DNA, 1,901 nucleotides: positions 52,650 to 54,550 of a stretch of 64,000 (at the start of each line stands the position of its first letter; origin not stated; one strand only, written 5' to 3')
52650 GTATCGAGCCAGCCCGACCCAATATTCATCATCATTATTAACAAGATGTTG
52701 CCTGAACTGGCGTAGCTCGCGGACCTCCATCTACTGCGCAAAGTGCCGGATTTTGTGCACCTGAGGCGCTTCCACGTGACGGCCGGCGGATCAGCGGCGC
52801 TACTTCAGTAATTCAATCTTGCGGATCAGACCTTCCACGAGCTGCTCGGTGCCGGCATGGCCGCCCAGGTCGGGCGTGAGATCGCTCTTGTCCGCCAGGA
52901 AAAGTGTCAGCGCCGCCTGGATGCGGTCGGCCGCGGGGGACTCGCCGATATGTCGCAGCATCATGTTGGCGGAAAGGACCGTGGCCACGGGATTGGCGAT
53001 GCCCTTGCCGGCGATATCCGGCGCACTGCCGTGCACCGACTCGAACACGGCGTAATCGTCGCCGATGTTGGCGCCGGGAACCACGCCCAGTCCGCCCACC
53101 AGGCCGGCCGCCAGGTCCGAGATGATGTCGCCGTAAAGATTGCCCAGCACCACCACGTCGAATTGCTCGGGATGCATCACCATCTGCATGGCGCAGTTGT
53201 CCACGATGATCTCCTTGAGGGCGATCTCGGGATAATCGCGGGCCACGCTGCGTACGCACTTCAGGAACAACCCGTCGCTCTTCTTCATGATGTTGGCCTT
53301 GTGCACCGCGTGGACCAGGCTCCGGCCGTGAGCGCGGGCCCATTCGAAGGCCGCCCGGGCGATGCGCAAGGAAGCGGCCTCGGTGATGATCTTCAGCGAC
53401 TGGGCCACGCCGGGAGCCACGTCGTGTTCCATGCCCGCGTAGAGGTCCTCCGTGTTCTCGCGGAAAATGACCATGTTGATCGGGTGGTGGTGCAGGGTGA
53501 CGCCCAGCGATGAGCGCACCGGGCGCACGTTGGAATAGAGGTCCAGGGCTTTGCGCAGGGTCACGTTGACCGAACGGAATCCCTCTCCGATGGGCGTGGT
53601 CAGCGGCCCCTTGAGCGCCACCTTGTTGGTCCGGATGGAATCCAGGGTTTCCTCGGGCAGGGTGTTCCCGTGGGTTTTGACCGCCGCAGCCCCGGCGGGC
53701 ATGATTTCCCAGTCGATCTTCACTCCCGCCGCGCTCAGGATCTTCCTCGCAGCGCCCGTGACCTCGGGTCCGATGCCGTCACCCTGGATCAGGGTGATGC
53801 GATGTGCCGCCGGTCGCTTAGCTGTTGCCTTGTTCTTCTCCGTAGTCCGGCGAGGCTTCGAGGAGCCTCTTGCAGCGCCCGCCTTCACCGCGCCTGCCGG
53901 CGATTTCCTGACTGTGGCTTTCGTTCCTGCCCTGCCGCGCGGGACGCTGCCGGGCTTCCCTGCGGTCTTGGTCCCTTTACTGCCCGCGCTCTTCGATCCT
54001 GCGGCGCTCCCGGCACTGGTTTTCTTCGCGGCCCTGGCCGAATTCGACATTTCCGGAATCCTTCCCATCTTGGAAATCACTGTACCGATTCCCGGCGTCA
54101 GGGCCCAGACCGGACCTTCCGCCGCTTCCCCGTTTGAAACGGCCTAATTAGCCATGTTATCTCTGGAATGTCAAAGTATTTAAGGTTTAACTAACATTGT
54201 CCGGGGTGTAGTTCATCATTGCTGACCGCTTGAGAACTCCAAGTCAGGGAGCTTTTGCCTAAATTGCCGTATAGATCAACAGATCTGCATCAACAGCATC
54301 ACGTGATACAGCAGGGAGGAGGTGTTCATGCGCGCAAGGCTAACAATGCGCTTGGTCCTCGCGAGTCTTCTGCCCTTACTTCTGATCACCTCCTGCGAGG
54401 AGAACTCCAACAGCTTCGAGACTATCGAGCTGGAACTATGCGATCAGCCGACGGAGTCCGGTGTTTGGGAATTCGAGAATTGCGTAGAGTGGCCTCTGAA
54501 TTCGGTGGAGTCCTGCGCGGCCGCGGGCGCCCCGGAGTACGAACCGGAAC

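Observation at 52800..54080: Isocitrate dehydrogenase fused to a 95-residue Lys/Ala/Gly-rich histone-H1-like N-terminal tail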

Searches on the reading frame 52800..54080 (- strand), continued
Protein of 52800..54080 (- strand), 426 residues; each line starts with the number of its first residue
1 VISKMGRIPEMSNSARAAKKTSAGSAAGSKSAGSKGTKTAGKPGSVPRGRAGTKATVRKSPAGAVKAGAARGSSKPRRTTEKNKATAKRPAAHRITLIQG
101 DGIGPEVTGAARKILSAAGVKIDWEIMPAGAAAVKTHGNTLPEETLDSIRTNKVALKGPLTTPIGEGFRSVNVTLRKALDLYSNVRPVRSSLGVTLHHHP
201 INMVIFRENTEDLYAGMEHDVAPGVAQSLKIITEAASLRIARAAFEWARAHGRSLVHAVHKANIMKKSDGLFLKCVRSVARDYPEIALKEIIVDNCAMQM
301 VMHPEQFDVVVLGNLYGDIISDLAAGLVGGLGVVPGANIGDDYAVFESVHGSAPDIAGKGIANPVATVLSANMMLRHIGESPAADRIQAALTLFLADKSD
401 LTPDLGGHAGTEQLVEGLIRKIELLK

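Call 72: find_homologous_proteins(query=P0095, max_evalue=1e-100)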
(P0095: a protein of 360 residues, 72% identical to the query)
Query P0095 (360 aa): 7763 proteins with E <= 1e-100 among 8000 candidates; the best 120 are listed.
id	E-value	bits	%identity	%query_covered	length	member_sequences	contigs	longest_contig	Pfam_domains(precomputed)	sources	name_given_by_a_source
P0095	4.6e-231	784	100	100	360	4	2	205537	PF00180.26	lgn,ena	-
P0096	8.8e-190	648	84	97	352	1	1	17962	PF00180.26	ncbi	-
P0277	9.3e-189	645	81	98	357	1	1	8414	PF00180.26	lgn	-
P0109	8.1e-183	625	83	94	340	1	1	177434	PF00180.26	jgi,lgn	-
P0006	1.7e-167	575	76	94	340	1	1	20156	PF00180.26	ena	-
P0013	2.6e-167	574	75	94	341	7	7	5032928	PF00180.26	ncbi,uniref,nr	ncbi:isocitrate/isopropylmalate dehydrogenase family protein [Caldithrix abyssi]|uniref:Isocitrate d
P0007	3.0e-166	571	75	94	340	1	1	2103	PF00180.26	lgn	-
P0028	2.1e-165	568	75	94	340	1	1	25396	PF00180.26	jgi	-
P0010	4.6e-165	567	74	94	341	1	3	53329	PF00180.26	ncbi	-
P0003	1.7e-164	565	75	94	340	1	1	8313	PF00180.26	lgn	-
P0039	5.6e-164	563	73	94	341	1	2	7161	PF00180.26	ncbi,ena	-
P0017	7.1e-164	563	75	94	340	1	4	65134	PF00180.26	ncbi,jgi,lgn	jgi:isocitrate dehydrogenase (NAD+)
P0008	1.1e-163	562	74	94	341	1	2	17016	PF00180.26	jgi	jgi:isocitrate dehydrogenase (NAD+)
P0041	1.3e-163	562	73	94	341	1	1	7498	PF00180.26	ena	-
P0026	1.6e-163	562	75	93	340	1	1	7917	PF00180.26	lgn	-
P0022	2.2e-163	561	75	93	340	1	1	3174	PF00180.26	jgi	jgi:isocitrate dehydrogenase (NAD+)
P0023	2.2e-163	561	75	93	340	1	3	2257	PF00180.26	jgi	jgi:isocitrate dehydrogenase (NAD+)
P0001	2.3e-163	561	72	99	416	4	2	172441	PF00180.26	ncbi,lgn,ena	-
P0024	2.5e-163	561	74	96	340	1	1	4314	PF00180.26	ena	-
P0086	4.7e-163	560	73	93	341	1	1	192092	PF00180.26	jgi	jgi:isocitrate dehydrogenase (NAD+)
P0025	5.5e-163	560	75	93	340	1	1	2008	PF00180.26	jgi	jgi:isocitrate dehydrogenase (NAD+)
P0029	7.5e-163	559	73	94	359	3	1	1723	PF00180.26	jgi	-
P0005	8.9e-163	559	75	94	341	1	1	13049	PF00180.26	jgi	-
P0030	1.1e-162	559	73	94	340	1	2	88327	PF00180.26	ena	-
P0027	1.4e-162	559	74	93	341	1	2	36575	PF00180.26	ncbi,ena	-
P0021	3.7e-162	557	74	93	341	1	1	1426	PF00180.26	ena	-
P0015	3.9e-162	557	75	94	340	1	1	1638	PF00180.26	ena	-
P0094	4.8e-162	557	72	94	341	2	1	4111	PF00180.26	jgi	jgi:isocitrate dehydrogenase (NAD+)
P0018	5.1e-162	557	74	94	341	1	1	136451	PF00180.26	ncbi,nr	ncbi:MAG: isocitrate/isopropylmalate dehydrogenase family protein [Calditrichaceae bacterium]|nr:iso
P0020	5.3e-162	557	74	94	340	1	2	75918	PF00180.26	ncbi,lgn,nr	ncbi:MAG: isocitrate/isopropylmalate dehydrogenase family protein [Calditrichaeota bacterium]|nr:MAG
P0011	5.5e-162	557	74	94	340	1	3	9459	PF00180.26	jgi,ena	jgi:isocitrate dehydrogenase (NAD+)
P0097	6.1e-162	556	74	93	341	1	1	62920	PF00180.26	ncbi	-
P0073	7.8e-162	556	73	94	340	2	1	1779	PF00180.26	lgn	-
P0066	1.0e-161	556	73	94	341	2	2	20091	PF00180.26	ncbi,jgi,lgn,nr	ncbi:MAG: isocitrate/isopropylmalate dehydrogenase family protein [Calditrichaeota bacterium]|nr:MAG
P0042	1.8e-161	555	72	96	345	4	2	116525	PF00180.26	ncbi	-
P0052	2.4e-161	554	72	94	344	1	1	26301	PF00180.26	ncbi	-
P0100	3.0e-161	554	74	93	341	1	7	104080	PF00180.26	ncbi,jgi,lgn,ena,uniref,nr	ncbi:MAG TPA: isocitrate/isopropylmalate dehydrogenase family protein [Caldithrix abyssi]|uniref:Iso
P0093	3.1e-161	554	74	93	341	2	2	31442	PF00180.26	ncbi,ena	-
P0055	3.4e-161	554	72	94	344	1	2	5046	PF00180.26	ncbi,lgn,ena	-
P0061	3.5e-161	554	72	94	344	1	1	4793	PF00180.26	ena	-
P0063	3.9e-161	554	73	94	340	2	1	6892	PF00180.26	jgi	-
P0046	4.4e-161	554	72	94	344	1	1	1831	PF00180.26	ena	-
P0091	5.7e-161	553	73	93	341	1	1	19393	PF00180.26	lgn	-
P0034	6.2e-161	553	73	94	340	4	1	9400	PF00180.26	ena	-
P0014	6.4e-161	553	73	93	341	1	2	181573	PF00180.26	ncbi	-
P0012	6.6e-161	553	72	94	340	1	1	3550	PF00180.26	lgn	-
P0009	8.5e-161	553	74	94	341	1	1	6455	PF00180.26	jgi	jgi:isocitrate dehydrogenase (NAD+)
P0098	1.0e-160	552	74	93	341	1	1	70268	PF00180.26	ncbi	-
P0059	1.5e-160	552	72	94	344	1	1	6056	PF00180.26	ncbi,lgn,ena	-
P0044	2.1e-160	551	73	93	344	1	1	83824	PF00180.26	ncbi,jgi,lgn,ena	-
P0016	2.5e-160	551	73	94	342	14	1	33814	PF00180.26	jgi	-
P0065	2.9e-160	551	73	94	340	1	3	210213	PF00180.26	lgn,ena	-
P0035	3.6e-160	551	73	94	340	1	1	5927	PF00180.26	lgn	-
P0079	5.0e-160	550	72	94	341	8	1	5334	PF00180.26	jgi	jgi:isocitrate dehydrogenase (NAD+)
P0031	5.0e-160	550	72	93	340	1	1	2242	PF00180.26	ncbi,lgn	-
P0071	5.5e-160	550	73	94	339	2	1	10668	PF00180.26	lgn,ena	-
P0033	6.1e-160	550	72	94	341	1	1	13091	PF00180.26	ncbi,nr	ncbi:MAG: NAD-dependent isocitrate dehydrogenase [Caldithrix sp.]|nr:NAD-dependent isocitrate dehydr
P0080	1.0e-159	549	71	94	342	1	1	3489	PF00180.26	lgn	-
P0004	1.1e-159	549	75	93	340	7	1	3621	PF00180.26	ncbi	-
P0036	1.6e-159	548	73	93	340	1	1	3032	PF00180.26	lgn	-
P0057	1.8e-159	548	71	94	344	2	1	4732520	PF00180.26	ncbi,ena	-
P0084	1.9e-159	548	72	94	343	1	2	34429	PF00180.26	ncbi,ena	-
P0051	3.3e-159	547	73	93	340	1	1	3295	PF00180.26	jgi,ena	-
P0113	4.7e-159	547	71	94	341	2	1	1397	PF00180.26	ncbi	-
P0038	6.7e-159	546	72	94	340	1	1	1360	PF00180.26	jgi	jgi:isocitrate dehydrogenase (NAD+)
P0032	6.8e-159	546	72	94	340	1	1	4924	PF00180.26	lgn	-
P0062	1.6e-158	545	73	93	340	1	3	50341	PF00180.26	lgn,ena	-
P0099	1.8e-158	545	71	94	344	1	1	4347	PF00180.26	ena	-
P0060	1.9e-158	545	71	96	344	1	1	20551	PF00180.26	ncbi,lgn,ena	-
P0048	2.0e-158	545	71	96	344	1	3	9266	PF00180.26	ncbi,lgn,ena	-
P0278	4.0e-158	544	71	94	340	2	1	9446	PF00180.26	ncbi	-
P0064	4.3e-158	544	73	92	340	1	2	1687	PF00180.26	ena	-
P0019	5.3e-158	543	73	94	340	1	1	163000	PF00180.26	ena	-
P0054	5.6e-158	543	71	96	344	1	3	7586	PF00180.26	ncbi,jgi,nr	ncbi:NAD-dependent isocitrate dehydrogenase [candidate division KSB1 bacterium]|nr:MAG: NAD-dependen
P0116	6.7e-158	543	71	95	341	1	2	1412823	PF00180.26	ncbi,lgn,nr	ncbi:MAG: isocitrate/isopropylmalate dehydrogenase family protein [Calditrichaeota bacterium]|nr:MAG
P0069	7.2e-158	543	71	94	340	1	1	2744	PF00180.26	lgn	-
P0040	7.6e-158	543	72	92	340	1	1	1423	PF00180.26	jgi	jgi:isocitrate dehydrogenase (NAD+)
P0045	7.8e-158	543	71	94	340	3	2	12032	PF00180.26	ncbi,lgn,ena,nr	ncbi:MAG: isocitrate/isopropylmalate dehydrogenase family protein [Calditrichaceae bacterium]|nr:iso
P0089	9.3e-158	543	70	94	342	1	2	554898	PF00180.26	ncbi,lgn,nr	ncbi:MAG: isocitrate/isopropylmalate dehydrogenase family protein [Calditrichae bacterium]|nr:isocit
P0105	9.6e-158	543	72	94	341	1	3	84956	PF00180.26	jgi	-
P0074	1.3e-157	542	71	96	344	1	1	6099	PF00180.26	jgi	jgi:isocitrate dehydrogenase (NAD+)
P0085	2.8e-157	541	71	94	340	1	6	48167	PF00180.26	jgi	jgi:isocitrate dehydrogenase (NAD+)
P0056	2.9e-157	541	71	93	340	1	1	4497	PF00180.26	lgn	-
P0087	2.9e-157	541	71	94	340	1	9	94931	PF00180.26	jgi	jgi:isocitrate dehydrogenase (NAD+)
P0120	3.6e-157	541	72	92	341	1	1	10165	PF00180.26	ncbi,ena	-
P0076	5.5e-157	540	73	92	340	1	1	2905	PF00180.26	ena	-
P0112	5.5e-157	540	70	94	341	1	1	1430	PF00180.26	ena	-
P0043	6.3e-157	540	70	93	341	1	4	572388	PF00180.26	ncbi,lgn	-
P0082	1.3e-156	539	70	94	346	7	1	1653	PF00180.26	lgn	-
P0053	1.4e-156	539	71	93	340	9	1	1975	PF00180.26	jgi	jgi:isocitrate dehydrogenase (NAD+)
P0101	3.3e-156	538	71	94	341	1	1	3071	PF00180.26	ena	-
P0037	3.3e-156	538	71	94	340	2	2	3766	PF00180.26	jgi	jgi:isocitrate dehydrogenase (NAD+)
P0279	4.1e-156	537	71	93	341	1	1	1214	PF00180.26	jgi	-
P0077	5.3e-156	537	70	94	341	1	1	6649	PF00180.26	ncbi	-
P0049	5.5e-156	537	70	94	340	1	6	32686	PF00180.26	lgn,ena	-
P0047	5.5e-156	537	70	94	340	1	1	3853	PF00180.26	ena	-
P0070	5.8e-156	537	72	92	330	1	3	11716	PF00180.26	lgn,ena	-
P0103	6.4e-156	537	70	94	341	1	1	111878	PF00180.26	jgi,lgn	jgi:isocitrate dehydrogenase (NAD+)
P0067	7.1e-156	536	70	94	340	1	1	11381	PF00180.26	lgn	-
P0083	1.9e-155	535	70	94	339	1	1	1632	PF00180.26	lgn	-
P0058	2.0e-155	535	69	94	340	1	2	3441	PF00180.26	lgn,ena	-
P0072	2.8e-155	535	72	92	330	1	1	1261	PF00180.26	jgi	jgi:isocitrate dehydrogenase (NAD+)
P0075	4.1e-155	534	72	92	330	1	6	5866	PF00180.26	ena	-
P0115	5.7e-155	533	71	93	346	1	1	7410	PF00180.26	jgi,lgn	-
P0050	6.6e-155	533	72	94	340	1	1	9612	PF00180.26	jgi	-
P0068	7.4e-155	533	70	93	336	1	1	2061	PF00180.26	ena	-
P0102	7.7e-155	533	72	92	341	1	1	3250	PF00180.26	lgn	-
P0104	1.1e-154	533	71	92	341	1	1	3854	PF00180.26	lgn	-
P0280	2.0e-154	532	70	94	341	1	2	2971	PF00180.26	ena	-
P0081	2.1e-154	532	70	93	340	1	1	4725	PF00180.26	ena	-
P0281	2.5e-154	531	71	94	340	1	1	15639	PF00180.26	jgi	-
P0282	3.1e-154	531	72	93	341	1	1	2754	PF00180.26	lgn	-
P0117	4.9e-154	530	71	93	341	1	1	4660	PF00180.26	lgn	-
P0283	4.9e-154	530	70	94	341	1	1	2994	PF00180.26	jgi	jgi:isocitrate dehydrogenase (NAD+)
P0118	4.9e-154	530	70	94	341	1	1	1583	PF00180.26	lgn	-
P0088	6.0e-154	530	70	93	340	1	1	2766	PF00180.26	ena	-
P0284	9.7e-154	529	69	94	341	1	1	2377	PF00180.26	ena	-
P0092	1.7e-153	529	71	94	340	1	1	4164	PF00180.26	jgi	jgi:isocitrate dehydrogenase (NAD+)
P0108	1.7e-153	529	67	94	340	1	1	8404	PF00180.26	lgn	-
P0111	2.1e-153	528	70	94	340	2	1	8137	PF00180.26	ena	-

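Call 74: find_encoding_contigs(protein=P0003, flank=1500, max_places=2)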
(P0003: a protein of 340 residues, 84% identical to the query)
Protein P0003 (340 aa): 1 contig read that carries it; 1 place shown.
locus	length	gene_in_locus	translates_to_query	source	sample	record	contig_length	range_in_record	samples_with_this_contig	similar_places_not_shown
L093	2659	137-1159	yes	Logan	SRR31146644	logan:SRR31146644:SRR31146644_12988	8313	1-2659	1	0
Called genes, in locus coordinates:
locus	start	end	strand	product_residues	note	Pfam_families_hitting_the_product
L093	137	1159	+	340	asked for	PF00180:Iso_dh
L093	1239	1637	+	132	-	PF01880:Desulfoferrodox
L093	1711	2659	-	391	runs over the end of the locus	PF00072:Response_reg, PF13487:HD_5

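Call 75: find_encoding_contigs(protein=P0109, flank=1500, max_places=2)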
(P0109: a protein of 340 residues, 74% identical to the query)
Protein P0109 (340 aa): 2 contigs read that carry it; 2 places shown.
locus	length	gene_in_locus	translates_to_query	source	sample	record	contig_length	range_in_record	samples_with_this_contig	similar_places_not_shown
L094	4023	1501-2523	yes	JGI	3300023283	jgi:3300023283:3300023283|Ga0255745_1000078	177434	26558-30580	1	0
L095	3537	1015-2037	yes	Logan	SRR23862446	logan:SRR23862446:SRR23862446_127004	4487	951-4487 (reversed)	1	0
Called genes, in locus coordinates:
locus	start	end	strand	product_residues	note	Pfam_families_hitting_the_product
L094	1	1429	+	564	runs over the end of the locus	PF00361:Proton_antipo_M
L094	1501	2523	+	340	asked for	PF00180:Iso_dh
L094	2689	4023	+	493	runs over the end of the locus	PF13365:Trypsin_2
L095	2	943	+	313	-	?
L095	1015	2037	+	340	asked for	PF00180:Iso_dh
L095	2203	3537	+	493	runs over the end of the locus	PF13365:Trypsin_2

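Call 76: find_encoding_contigs(protein=P0277, flank=1500, max_places=2)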
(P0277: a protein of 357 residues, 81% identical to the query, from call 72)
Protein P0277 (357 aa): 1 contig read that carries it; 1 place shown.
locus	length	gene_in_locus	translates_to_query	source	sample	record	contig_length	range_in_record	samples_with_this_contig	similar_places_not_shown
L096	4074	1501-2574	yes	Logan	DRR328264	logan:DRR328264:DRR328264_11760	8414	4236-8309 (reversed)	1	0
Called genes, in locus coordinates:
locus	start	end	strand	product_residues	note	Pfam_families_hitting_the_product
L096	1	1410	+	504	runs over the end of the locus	?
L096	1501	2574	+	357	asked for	PF00180:Iso_dh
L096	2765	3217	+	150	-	-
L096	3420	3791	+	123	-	PF09527:ATPase_gene1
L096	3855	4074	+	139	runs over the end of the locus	-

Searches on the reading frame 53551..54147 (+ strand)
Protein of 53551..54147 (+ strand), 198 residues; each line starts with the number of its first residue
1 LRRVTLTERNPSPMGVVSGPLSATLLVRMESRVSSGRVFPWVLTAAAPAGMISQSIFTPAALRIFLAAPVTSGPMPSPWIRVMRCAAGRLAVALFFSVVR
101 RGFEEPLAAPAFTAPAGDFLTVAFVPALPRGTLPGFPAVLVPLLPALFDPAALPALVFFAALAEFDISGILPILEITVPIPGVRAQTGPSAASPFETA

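Call 67: search_protein_families(library=pfam, proteins=[window:53551-54147:+], max_evalue=0.01)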
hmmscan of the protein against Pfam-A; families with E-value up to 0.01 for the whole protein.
window:53551-54147:+ (198 aa): 0 families

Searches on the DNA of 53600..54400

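Call 54: search_rna_families(source=window, start=53600, end=54400, threshold=evalue, max_evalue=1)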
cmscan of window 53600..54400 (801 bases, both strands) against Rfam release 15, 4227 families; matches with E-value up to 1: 1.
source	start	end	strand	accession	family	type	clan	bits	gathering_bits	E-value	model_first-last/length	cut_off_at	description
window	54201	54223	-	RF01149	sR10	Gene; snRNA; snoRNA; CD-box;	-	13.8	45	0.8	1-54/54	no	Small nucleolar RNA sR10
